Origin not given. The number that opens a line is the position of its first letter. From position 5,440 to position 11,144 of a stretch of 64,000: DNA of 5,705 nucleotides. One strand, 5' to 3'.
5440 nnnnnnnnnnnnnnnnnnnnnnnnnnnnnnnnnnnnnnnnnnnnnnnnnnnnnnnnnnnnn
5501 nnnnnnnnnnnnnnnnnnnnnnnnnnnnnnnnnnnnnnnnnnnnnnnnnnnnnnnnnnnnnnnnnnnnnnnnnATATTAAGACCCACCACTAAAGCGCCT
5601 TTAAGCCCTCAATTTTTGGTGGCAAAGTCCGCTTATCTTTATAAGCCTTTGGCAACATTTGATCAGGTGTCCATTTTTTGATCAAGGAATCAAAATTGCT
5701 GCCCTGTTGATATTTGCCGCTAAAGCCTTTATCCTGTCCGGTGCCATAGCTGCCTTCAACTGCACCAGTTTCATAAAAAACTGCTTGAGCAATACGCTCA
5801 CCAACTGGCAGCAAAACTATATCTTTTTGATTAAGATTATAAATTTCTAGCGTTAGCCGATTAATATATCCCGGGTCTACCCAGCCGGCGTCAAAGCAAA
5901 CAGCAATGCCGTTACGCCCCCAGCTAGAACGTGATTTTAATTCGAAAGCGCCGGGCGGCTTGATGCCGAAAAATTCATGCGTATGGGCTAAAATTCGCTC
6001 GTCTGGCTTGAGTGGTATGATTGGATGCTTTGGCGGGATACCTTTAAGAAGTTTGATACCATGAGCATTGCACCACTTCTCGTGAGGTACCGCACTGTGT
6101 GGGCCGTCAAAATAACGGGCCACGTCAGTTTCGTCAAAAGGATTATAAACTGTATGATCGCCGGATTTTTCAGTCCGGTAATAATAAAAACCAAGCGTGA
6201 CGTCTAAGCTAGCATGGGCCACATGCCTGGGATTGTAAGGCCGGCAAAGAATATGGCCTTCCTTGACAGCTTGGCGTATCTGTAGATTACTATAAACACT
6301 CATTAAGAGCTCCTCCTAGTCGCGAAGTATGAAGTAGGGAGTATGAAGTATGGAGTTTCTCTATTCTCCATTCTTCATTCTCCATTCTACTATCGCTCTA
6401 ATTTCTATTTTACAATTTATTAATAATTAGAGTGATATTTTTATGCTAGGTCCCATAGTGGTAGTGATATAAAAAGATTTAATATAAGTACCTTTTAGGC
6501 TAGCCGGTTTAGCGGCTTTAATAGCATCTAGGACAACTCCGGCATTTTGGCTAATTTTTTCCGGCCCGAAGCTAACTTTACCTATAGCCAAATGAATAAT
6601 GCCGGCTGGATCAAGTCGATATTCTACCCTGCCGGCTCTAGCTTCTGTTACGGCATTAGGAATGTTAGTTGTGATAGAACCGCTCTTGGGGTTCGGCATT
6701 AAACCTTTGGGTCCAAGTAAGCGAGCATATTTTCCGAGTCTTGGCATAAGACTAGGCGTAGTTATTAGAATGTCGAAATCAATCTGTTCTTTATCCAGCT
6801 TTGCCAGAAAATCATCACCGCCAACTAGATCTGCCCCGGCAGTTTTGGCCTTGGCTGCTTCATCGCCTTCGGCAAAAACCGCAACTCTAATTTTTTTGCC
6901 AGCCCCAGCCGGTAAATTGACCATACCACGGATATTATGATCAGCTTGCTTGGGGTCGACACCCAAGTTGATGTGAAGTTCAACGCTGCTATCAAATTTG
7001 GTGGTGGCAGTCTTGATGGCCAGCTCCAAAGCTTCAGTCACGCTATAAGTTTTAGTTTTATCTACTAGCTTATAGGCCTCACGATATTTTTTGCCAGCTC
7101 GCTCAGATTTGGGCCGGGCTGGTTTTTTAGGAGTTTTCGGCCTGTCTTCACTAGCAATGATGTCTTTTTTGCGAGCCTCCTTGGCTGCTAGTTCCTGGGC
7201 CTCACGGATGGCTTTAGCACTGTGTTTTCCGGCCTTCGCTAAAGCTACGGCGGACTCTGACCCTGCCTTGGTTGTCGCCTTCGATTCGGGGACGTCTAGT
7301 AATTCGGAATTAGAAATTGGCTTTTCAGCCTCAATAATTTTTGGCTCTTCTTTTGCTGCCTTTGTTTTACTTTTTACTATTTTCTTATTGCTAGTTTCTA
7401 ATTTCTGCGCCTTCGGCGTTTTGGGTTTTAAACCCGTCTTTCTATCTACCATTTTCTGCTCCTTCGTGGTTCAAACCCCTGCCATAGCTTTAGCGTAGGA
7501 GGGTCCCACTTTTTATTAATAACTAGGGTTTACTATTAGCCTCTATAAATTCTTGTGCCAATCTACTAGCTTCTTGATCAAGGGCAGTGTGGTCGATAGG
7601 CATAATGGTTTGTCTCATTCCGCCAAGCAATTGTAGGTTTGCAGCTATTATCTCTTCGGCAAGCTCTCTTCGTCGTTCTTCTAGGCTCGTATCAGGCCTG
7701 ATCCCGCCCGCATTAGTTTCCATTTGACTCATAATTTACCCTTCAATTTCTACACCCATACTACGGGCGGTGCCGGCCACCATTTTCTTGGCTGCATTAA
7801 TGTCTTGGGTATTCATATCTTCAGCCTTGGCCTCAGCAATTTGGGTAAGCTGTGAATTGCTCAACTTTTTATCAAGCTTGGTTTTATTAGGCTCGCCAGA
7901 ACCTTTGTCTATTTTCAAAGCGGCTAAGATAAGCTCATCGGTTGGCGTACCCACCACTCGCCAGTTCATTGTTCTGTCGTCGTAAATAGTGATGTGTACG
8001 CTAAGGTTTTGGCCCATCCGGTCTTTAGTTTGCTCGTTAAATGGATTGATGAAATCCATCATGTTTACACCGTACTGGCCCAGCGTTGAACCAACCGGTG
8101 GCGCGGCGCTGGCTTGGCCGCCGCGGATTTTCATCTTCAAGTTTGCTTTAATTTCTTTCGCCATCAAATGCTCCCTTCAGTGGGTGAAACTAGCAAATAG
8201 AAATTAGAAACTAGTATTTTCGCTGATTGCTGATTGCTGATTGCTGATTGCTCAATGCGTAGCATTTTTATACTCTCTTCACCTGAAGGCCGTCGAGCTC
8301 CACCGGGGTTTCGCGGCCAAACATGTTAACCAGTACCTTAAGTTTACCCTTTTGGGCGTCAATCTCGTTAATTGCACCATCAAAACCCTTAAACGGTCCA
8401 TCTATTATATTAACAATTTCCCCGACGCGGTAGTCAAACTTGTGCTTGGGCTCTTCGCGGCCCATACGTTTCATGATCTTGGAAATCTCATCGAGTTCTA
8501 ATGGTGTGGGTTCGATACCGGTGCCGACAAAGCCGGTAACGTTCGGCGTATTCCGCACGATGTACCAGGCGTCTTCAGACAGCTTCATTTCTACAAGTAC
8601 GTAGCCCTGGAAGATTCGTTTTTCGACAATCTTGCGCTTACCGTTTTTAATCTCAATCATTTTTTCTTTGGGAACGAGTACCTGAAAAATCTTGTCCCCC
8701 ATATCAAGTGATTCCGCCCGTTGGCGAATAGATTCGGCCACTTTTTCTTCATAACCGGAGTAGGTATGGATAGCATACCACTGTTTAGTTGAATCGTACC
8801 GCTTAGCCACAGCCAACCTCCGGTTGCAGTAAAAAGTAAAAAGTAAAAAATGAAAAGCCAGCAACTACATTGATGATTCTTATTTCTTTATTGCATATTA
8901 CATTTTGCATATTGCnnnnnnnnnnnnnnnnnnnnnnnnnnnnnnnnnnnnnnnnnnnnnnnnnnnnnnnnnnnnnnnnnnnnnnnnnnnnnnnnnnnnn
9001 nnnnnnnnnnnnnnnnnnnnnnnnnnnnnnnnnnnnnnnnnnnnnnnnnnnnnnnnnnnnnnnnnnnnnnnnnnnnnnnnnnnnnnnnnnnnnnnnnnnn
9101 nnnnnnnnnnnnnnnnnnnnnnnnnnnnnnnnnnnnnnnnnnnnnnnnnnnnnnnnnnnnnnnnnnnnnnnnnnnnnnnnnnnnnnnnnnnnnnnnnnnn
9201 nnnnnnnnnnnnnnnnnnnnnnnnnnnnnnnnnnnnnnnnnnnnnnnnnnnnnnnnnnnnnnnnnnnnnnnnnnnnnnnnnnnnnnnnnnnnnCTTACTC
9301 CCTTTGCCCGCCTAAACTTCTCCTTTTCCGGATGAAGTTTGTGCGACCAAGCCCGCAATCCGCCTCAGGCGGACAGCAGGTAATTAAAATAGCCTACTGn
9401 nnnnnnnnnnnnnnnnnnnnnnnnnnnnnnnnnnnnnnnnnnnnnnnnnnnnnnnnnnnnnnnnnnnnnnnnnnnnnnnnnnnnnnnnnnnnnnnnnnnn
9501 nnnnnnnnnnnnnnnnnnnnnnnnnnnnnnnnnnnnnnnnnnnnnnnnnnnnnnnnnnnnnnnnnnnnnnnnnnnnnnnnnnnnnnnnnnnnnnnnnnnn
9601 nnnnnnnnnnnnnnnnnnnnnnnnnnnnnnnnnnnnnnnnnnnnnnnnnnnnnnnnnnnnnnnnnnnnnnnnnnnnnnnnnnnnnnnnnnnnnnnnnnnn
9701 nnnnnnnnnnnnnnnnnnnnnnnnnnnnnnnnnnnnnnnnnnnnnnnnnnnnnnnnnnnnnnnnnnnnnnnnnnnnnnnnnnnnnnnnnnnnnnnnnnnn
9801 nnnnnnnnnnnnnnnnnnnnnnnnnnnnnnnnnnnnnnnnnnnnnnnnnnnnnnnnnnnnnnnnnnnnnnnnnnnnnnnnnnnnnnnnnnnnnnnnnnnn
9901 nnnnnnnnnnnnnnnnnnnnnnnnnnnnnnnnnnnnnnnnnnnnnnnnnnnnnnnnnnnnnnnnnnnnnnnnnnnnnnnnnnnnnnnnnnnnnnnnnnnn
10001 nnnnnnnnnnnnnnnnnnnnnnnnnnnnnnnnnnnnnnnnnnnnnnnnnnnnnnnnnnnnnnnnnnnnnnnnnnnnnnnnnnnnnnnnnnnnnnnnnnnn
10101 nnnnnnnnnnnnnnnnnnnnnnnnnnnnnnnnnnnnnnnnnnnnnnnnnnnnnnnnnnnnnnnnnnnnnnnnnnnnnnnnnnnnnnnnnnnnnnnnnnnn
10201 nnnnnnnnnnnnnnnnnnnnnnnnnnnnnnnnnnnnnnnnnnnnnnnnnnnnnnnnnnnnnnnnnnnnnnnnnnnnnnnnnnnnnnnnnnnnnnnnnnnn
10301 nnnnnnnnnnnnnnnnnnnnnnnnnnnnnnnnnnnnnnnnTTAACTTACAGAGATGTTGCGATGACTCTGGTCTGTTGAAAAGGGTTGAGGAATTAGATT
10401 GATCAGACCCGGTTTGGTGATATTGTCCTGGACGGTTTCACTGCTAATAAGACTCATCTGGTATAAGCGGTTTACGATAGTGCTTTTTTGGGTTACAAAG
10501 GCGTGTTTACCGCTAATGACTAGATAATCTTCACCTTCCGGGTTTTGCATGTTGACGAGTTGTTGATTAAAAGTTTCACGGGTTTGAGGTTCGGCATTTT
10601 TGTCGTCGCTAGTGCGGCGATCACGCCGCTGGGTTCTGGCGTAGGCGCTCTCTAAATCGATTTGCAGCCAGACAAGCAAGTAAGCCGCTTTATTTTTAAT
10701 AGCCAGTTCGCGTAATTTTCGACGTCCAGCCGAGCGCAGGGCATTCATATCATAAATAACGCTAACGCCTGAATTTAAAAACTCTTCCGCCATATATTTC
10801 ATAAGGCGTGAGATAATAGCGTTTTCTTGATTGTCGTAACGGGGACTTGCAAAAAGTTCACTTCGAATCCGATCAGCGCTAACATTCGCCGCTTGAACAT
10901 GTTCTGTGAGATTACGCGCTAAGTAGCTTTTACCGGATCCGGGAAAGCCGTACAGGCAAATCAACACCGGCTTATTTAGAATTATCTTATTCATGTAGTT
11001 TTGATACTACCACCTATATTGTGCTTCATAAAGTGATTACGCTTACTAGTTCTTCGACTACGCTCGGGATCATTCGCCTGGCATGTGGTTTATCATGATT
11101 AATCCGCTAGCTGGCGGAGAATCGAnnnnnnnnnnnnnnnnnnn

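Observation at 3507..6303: dcd plus a thymidylate kinase / tandem degenerate ThyX-like fusion inserted between rplA and rplJ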

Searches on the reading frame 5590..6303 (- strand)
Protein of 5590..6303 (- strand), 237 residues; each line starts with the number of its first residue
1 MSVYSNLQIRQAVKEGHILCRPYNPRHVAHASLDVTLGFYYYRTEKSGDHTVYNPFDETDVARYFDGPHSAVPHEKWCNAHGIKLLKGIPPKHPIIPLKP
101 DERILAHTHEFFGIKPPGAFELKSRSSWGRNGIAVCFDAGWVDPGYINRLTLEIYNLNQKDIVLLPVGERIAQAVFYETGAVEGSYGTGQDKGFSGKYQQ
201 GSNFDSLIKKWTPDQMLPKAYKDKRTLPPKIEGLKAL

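Call 3: search_protein_families(library=pfam, proteins=[window:5590-6303:-], max_evalue=1)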
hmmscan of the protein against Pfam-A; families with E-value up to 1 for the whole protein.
window:5590-6303:- (237 aa): 3 families
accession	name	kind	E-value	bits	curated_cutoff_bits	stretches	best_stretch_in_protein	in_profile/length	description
PF22769.1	DCD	-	1.5e-28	100.3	27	1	4-178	2-152/153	dCTP deaminase-like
PF00692.24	dUTPase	-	0.00039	20.6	22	1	124-179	52-104/129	dUTPase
PF06559.16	DCD_N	-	0.18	12.1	21.4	1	3-46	4-48/164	2'-deoxycytidine 5'-triphosphate deaminase (DCD) N-terminal domain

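Call 4: search_protein_families(library=ncbifam, proteins=[window:5590-6303:-], max_evalue=1)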
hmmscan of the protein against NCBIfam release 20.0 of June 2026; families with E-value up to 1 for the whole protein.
window:5590-6303:- (237 aa): 5 families
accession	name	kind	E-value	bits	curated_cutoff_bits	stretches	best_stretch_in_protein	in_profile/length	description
TIGR02274.1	dCTP_deam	equivalog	3.3e-22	79.1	92.8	1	5-200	3-171/180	dCTP deaminase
NF001862.0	PRK00601.1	equivalog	7.3e-07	28.9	103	1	72-182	19-126/150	dUTP diphosphatase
TIGR00576.1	dut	superfamily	3.8e-06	26.7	102.55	1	96-179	33-116/143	dUTP diphosphatase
NF002598.0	PRK02253.1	equivalog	0.049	13.1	130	1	123-186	97-157/167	deoxyuridine 5'-triphosphate nucleotidohydrolase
NF010561.0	PRK13956.1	equivalog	0.091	12.6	223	1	142-194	84-141/147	dUTP diphosphatase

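Call 39: search_solved_structures(query=window:5590-6303:-, max_evalue=0.001, show_alignments=3)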
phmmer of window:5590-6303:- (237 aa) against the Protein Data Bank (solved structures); distinct sequences matched with E-value up to 0.001: 10.
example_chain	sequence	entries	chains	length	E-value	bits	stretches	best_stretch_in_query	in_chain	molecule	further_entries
4xjc_A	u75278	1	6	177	3.8e-12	49.2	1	96-182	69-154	Deoxycytidine triphosphate deaminase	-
2qxx_A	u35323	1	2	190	3.7e-09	39.4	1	97-191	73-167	Deoxycytidine triphosphate deaminase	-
4a6a_A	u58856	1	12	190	1.4e-08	37.6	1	97-191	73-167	DEOXYCYTIDINE TRIPHOSPHATE DEAMINASE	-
2qlp_A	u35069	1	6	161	3.2e-08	36.4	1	97-174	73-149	Deoxycytidine triphosphate deaminase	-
1ogh_A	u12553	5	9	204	5.1e-07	32.4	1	103-180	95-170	BIFUNCTIONAL DEAMINASE/DIPHOSPHATASE | dCTP deaminase, dUMP-forming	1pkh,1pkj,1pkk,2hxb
3gf0_A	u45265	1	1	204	1.3e-06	31.1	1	103-180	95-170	dCTP deaminase, dUMP-forming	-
9ln0_A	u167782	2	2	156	1.5e-06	30.9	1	97-179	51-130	dCTP deaminase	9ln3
8y1w_A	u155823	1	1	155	3.3e-06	29.8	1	100-179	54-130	dCTP deaminase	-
2hxd_A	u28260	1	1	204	3.5e-06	29.7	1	103-180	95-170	dCTP deaminase, dUMP-forming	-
8y1q_A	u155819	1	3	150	0.00055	22.5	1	82-182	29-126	Deoxyuridine 5'-triphosphate nucleotidohydrolase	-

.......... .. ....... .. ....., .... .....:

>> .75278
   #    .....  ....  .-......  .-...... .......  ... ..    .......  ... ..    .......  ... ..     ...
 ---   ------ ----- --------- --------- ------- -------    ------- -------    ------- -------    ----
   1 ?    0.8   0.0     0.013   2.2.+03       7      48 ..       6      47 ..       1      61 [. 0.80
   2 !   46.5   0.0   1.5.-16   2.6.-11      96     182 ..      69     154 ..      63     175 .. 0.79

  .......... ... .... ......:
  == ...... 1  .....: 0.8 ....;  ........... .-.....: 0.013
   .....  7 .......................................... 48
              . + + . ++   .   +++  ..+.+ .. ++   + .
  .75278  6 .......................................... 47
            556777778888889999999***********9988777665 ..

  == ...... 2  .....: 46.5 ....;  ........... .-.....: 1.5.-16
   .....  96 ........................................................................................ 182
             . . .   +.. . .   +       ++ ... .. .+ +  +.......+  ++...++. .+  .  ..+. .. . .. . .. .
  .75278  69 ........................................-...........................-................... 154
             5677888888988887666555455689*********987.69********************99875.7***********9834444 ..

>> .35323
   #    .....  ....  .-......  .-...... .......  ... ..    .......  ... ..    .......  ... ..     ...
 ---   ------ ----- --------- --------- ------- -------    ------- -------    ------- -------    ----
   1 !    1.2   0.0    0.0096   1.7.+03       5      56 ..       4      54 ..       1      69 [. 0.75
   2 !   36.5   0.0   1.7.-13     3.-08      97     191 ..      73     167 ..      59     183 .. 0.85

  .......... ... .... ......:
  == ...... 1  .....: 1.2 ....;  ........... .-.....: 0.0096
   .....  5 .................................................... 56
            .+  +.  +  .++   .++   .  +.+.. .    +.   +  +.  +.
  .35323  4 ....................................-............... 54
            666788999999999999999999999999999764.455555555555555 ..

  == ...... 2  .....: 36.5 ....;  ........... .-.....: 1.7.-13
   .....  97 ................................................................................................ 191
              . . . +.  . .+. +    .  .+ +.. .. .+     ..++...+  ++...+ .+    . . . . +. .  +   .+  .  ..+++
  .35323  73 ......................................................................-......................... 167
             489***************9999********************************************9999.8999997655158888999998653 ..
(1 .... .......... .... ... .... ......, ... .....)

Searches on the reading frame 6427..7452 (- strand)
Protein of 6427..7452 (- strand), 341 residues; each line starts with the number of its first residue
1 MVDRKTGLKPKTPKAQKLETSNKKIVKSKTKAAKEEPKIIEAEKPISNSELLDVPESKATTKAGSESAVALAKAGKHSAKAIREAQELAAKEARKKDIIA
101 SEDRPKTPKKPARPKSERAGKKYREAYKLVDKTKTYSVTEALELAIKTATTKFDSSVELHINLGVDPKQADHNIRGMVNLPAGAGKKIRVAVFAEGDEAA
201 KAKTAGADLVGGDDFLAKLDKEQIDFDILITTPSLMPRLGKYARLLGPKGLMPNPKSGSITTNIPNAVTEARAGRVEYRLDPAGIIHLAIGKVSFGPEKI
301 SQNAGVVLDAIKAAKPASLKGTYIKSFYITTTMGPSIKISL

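Call 3: search_protein_families(library=pfam, proteins=[window:6427-7452:-], max_evalue=1)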
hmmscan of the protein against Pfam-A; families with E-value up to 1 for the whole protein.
window:6427-7452:- (341 aa): 1 family
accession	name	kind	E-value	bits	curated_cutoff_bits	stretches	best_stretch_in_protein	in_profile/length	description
PF00687.26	Ribosomal_L1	-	4.5e-58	196.5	32.2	1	146-335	2-198/198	Ribosomal protein L1p/L10e family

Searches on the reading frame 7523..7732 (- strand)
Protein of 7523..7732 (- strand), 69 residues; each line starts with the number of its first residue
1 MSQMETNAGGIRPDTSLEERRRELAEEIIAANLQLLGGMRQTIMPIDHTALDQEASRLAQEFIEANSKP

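Call 3: search_protein_families(library=pfam, proteins=[window:7523-7732:-], max_evalue=1)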
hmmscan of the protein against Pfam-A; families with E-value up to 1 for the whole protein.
window:7523-7732:- (69 aa): 1 family
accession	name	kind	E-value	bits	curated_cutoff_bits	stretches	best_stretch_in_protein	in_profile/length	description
PF19962.4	EAD9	-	0.054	13.7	25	1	16-61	10-51/62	Effector-associated domain 9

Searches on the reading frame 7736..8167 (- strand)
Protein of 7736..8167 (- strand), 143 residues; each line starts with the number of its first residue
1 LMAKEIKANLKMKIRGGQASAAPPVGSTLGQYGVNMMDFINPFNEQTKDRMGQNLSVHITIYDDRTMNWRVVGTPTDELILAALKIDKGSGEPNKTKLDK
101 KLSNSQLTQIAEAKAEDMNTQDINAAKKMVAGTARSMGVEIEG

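Call 3: search_protein_families(library=pfam, proteins=[window:7736-8167:-], max_evalue=1)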
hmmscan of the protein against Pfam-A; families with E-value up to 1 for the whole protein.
window:7736-8167:- (143 aa): 4 families
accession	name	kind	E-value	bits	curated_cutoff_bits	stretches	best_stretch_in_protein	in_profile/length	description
PF03946.19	Ribosomal_L11_N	-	2.7e-21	75.5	32.9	1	11-66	2-57/58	Ribosomal protein L11, N-terminal domain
PF00298.24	Ribosomal_L11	-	9.1e-20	71.3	21.4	1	75-141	4-69/69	Ribosomal protein L11, RNA binding domain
PF23722.1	Beta-sand_DEX1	-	0.086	13.9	27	1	39-68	3-32/99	DEX1 beta-sandwich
PF21543.3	CvfB_2nd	-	0.097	13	27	0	35-68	37-71/76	Virulence regulatory factor CvfB, second domain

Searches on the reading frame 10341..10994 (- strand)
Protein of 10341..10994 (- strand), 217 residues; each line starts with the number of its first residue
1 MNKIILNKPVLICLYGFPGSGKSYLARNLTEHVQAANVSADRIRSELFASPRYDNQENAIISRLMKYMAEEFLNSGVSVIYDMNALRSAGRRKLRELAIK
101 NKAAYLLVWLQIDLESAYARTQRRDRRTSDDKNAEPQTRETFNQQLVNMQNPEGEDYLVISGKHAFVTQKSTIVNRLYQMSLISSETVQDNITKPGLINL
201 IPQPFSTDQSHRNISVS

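Call 32: search_protein_families(library=pfam, proteins=[window:10341-10994:-], max_evalue=0.001)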
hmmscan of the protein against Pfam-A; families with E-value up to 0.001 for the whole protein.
window:10341-10994:- (217 aa): 10 families
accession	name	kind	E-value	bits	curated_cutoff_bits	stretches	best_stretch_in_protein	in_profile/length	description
PF13671.12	AAA_33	-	8.6e-19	68.7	27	1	11-145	1-139/143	AAA domain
PF08433.16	KTI12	-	3.9e-09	36.8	22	1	11-143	3-131/271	Chromatin associated protein KTI12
PF01583.26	APS_kinase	-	1.8e-06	28.5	21.1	1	9-122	2-119/152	Adenylylsulphate kinase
PF13238.12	AAA_18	-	2.1e-06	28.6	29.4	1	12-132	1-119/128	AAA domain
PF06414.18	Zeta_toxin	-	1.3e-05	25.1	22.3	1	8-152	15-165/199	Zeta toxin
PF24883.2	NPHP3_N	-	2e-05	25.3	24.8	1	10-70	23-77/164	Nephrocystin 3, N-terminal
PF13207.12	AAA_17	-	0.00029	21.6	27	0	15-135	1-133/136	AAA domain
PF13401.12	AAA_22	-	0.00033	21.4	27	1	11-44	7-33/130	AAA domain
PF13191.12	AAA_16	-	0.00054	20.9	32.6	1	9-71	24-85/167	AAA ATPase domain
PF00004.35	AAA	-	0.0009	20.1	21.2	0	12-52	1-38/131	ATPase family associated with various cellular activities (AAA)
